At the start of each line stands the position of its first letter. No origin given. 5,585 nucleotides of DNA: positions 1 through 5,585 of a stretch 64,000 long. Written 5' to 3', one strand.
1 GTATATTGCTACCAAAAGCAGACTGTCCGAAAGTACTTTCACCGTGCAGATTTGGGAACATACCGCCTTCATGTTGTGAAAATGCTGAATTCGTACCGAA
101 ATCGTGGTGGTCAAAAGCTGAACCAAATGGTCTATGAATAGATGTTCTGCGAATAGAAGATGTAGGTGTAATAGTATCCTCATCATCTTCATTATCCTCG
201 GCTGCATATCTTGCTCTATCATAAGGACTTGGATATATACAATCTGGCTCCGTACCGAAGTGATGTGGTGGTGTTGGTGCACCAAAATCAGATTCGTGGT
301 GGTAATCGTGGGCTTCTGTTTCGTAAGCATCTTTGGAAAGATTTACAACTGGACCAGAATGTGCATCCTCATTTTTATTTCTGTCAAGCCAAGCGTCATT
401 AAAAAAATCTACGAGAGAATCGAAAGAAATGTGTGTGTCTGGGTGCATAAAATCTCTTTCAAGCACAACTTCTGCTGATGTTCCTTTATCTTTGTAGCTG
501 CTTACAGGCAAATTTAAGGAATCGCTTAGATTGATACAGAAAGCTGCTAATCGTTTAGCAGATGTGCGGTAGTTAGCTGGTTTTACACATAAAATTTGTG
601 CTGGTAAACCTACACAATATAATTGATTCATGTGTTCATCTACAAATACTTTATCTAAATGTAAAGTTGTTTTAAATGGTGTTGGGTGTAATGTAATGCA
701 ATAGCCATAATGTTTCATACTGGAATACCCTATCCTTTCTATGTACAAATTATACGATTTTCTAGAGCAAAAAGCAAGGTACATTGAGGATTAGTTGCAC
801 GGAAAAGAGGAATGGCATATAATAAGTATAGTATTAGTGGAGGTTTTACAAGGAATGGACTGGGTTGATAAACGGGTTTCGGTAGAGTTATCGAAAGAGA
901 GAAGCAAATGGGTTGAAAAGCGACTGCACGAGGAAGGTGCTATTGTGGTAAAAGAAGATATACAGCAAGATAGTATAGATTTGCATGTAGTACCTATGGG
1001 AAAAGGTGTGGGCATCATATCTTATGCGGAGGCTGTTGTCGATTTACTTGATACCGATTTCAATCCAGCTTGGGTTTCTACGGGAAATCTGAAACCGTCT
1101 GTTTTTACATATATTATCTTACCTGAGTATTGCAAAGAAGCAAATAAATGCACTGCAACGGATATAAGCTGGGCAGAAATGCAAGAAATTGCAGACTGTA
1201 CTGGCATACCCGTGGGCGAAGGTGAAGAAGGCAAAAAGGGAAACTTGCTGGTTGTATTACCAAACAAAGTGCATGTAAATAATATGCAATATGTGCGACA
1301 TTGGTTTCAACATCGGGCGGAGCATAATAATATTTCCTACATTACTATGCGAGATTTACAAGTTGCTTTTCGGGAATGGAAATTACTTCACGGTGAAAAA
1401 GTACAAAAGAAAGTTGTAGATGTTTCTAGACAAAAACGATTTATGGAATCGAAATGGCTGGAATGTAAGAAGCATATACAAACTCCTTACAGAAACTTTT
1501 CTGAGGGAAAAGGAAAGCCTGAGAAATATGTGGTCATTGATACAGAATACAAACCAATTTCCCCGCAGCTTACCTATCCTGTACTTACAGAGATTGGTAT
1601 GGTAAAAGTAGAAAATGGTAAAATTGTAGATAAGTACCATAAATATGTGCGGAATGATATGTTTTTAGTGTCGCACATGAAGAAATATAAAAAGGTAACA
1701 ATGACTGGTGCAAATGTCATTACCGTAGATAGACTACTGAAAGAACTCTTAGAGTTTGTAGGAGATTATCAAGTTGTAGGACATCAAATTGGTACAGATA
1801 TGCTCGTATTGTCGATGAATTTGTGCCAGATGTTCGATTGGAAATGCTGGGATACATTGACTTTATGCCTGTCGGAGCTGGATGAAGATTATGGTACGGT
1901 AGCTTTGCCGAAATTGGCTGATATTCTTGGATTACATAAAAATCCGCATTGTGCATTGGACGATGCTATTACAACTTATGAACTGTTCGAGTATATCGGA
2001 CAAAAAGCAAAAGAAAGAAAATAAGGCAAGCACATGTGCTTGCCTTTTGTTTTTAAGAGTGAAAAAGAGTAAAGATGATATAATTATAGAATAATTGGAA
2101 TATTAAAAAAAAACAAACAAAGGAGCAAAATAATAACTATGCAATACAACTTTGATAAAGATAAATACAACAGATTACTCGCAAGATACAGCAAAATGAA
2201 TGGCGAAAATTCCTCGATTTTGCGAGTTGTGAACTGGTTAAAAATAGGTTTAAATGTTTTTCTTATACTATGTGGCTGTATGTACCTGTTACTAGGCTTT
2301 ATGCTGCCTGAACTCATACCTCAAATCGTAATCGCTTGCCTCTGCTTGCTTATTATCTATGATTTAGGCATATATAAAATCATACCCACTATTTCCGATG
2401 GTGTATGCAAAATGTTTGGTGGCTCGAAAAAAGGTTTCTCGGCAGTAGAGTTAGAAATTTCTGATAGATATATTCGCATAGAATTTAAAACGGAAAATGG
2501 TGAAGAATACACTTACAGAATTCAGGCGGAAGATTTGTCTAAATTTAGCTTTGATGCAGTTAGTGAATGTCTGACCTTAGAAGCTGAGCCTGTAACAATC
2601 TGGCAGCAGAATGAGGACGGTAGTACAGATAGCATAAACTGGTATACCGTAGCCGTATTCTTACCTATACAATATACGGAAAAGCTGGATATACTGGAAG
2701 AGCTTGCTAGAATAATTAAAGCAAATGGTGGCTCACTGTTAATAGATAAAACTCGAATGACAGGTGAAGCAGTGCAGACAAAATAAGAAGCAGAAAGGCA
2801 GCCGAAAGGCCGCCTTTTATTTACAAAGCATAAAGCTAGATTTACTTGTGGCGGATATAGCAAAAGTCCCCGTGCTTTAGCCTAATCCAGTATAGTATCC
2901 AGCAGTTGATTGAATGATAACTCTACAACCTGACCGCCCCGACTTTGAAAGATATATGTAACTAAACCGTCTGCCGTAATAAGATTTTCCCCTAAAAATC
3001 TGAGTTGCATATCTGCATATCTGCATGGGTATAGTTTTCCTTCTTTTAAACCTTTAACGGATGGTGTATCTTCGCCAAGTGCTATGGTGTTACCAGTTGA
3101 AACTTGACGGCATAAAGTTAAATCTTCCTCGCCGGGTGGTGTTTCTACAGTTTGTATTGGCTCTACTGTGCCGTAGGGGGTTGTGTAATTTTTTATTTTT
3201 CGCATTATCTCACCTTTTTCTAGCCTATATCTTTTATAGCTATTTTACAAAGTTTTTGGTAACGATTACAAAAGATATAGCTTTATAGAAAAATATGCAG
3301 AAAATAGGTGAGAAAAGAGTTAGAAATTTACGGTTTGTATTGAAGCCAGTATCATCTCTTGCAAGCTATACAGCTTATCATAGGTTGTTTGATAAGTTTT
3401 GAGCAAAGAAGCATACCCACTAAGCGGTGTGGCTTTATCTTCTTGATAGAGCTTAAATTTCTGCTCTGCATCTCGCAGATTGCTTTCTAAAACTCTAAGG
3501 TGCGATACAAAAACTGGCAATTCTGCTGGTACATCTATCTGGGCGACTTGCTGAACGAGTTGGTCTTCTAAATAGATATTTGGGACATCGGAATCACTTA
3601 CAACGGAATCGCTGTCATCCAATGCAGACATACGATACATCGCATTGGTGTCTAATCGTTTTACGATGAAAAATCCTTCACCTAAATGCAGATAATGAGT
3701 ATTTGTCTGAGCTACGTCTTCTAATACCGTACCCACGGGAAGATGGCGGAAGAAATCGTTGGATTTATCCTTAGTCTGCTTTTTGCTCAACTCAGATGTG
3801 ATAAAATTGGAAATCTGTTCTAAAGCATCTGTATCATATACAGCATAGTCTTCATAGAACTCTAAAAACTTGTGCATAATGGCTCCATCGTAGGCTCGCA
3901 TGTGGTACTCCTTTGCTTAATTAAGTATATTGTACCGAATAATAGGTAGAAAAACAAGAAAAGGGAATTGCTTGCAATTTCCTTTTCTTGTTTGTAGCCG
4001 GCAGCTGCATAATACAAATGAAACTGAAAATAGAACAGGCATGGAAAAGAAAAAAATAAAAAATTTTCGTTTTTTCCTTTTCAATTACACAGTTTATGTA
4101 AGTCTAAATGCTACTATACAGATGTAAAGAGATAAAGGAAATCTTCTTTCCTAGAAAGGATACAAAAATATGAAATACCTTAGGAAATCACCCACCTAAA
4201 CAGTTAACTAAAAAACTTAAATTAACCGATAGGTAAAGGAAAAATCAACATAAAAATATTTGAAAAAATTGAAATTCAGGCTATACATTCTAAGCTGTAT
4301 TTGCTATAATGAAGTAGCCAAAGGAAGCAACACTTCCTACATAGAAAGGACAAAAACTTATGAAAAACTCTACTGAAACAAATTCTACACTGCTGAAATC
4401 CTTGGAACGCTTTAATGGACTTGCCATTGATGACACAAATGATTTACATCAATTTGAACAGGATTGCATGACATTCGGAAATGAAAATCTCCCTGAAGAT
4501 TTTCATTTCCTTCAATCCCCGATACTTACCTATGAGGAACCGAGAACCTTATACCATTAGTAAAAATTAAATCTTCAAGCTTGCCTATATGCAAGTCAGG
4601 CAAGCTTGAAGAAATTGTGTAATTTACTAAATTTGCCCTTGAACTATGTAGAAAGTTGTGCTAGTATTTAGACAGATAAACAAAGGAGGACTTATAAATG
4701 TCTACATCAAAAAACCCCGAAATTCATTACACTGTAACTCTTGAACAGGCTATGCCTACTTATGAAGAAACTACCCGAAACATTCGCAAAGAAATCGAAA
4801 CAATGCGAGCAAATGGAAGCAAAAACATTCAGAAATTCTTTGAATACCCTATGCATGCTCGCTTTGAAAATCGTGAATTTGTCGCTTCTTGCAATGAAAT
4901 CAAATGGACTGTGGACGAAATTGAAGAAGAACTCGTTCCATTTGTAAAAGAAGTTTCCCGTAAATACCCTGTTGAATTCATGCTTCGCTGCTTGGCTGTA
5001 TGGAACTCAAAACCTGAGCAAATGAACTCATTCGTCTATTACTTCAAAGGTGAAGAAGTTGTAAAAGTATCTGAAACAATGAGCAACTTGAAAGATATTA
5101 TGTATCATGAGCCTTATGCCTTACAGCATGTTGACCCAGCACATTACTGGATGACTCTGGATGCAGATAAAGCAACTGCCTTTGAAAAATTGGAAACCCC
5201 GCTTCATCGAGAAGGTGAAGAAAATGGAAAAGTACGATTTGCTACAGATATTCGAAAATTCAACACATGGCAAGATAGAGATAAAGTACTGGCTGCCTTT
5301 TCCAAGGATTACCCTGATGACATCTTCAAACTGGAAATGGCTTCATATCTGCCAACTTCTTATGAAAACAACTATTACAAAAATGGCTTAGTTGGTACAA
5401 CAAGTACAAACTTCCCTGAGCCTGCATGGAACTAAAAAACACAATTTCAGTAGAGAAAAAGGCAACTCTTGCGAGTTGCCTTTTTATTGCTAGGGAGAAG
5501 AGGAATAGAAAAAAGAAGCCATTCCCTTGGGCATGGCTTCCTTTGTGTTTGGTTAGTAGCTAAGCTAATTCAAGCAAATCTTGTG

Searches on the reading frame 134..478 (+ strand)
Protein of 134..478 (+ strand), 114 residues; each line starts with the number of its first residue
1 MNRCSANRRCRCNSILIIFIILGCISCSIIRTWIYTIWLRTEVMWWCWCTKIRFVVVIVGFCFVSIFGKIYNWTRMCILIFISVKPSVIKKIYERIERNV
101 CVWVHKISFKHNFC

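Call 38: find_encoding_contigs(protein=window:134-478:+, flank=10000, max_places=3)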
Protein window:134-478:+ (114 aa): no gene with exactly this product is on record in the collection.

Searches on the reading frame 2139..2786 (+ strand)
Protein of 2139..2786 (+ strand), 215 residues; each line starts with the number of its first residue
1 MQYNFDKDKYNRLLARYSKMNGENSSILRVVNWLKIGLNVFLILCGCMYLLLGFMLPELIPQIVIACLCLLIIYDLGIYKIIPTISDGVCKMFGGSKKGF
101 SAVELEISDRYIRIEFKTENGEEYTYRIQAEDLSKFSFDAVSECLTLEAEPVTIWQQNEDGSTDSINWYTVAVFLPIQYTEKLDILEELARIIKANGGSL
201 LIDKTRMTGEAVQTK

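Call 39: find_encoding_contigs(protein=window:2139-2786:+, flank=10000, max_places=6)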
Protein window:2139-2786:+ (215 aa): 8 contigs read that carry it; 2 places shown.
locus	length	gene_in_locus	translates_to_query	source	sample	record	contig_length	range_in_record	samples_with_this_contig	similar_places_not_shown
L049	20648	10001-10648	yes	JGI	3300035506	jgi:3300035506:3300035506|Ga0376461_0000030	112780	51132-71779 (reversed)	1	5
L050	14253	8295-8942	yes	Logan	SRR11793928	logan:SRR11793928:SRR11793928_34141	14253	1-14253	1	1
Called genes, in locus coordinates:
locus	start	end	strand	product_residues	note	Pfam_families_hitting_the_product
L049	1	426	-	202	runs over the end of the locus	-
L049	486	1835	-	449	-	-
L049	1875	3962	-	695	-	PF00580:UvrD-helicase, PF13245:AAA_19, PF13361:UvrD_C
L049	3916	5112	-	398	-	-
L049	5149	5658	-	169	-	-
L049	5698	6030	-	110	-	-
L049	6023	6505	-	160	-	-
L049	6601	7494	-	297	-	PF11858:DUF3378, PF01351:RNase_HII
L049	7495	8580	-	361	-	-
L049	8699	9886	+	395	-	PF00929:RNase_T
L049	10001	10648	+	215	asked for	-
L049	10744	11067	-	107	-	-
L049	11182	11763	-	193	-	-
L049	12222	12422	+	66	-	-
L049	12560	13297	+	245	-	-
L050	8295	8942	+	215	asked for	-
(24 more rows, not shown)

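Call 45: search_protein_families(library=pfam, proteins=[window:2139-2786:+], max_evalue=0.1)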
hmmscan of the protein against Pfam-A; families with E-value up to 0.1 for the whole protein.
window:2139-2786:+ (215 aa): 1 family
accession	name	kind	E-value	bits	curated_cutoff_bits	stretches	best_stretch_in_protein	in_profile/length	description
PF20990.2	DUF2207_C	-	0.056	13.6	33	0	10-74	118-178/247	Predicted membrane protein (DUF2207) C-terminal domain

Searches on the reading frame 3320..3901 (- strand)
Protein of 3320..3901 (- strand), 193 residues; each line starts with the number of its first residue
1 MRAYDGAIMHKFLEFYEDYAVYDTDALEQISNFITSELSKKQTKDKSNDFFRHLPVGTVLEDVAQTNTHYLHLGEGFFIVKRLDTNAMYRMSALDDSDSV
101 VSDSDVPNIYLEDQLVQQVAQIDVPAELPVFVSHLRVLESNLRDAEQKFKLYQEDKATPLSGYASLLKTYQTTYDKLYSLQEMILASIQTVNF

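Call 45: search_protein_families(library=pfam, proteins=[window:3320-3901:-], max_evalue=0.1)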
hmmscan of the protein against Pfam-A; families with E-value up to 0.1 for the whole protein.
window:3320-3901:- (193 aa): 2 families
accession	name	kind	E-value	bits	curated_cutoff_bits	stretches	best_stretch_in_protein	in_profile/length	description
PF06350.17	HSL_N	-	0.024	14.1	25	1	131-191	34-94/306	Hormone-sensitive lipase (HSL) N-terminus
PF25398.1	CUX1_N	-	0.031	14.7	27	1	141-178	46-81/116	CUX1-like, N-terminal tRNA-binding arm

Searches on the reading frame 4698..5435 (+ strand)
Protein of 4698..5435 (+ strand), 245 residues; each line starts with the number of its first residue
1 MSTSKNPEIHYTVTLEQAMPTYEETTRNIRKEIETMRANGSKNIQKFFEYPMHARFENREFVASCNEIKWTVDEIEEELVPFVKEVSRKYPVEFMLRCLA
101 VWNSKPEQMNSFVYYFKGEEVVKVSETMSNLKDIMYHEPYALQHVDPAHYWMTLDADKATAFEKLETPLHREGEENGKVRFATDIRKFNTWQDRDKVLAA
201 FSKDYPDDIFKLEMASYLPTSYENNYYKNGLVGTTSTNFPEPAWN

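Call 23: search_protein_families(library=phrogs, proteins=[window:4698-5435:+], max_evalue=0.001)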
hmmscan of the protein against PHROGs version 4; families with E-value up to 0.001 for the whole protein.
window:4698-5435:+ (245 aa): 0 families

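Call 45: search_protein_families(library=pfam, proteins=[window:4698-5435:+], max_evalue=0.1)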
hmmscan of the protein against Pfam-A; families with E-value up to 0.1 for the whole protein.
window:4698-5435:+ (245 aa): 2 families
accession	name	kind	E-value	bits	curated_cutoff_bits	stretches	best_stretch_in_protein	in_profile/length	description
PF08769.17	Spo0A_C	-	0.043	14.3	25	1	21-65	52-100/104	Sporulation initiation factor Spo0A C terminal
PF15349.11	DCA16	-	0.097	12.7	27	0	57-183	20-149/216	DDB1- and CUL4-associated factor 16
